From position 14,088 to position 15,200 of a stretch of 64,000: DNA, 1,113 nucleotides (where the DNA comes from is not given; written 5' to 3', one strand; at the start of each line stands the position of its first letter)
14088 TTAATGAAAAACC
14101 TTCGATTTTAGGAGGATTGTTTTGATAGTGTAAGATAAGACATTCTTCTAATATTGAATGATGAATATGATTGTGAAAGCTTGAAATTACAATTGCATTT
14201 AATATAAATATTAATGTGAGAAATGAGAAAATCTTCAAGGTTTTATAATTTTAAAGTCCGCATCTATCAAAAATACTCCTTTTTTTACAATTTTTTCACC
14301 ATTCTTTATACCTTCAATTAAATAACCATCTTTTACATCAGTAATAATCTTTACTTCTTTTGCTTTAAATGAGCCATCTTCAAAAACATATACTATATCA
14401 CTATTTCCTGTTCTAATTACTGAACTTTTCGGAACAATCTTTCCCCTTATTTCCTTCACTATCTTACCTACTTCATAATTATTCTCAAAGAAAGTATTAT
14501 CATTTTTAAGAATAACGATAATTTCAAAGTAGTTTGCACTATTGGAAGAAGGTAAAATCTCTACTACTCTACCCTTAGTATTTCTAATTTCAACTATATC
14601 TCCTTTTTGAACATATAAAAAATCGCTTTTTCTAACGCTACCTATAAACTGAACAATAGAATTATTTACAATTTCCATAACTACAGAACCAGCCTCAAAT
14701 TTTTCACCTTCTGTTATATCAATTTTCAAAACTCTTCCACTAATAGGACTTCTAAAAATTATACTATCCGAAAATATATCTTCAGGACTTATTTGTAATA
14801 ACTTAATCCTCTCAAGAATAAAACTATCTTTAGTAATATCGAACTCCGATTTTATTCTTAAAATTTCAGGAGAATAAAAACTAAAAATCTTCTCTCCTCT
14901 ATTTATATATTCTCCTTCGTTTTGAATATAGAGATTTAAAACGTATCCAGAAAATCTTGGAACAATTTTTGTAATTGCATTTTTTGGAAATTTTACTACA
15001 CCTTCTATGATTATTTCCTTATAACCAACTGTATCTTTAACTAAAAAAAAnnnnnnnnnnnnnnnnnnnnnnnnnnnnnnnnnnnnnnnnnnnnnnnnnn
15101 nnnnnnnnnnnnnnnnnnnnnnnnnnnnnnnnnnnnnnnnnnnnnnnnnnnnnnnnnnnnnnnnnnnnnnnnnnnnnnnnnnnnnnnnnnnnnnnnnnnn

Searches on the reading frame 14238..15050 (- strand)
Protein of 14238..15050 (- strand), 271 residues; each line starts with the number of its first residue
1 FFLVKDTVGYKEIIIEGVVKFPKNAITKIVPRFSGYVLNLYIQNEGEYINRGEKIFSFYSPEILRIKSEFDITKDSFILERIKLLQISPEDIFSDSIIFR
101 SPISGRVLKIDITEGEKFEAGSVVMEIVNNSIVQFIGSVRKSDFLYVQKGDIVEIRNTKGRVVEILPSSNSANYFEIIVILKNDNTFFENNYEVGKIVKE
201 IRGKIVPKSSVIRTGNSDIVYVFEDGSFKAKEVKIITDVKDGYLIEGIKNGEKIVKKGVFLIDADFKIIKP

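Call 39: search_protein_families(library=pfam, proteins=[window:14238-15050:-], max_evalue=0.01)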
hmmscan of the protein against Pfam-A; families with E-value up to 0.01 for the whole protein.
window:14238-15050:- (271 aa): 4 families
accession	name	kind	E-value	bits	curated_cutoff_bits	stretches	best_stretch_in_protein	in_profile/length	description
PF16576.10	HlyD_D23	-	1.7e-17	63.9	30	1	12-157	5-169/214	Barrel-sandwich domain of CusB or HlyD membrane-fusion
PF13437.12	HlyD_3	-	2.2e-08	35.2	22.2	1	100-184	3-96/106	HlyD family secretion protein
PF02749.22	QRPTase_N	-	0.00087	19.9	27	0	108-127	41-60/82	Quinolinate phosphoribosyl transferase, N-terminal domain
PF13533.13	Biotin_lipoyl_2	-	0.0012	19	29.8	0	100-115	4-19/32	Biotin-lipoyl like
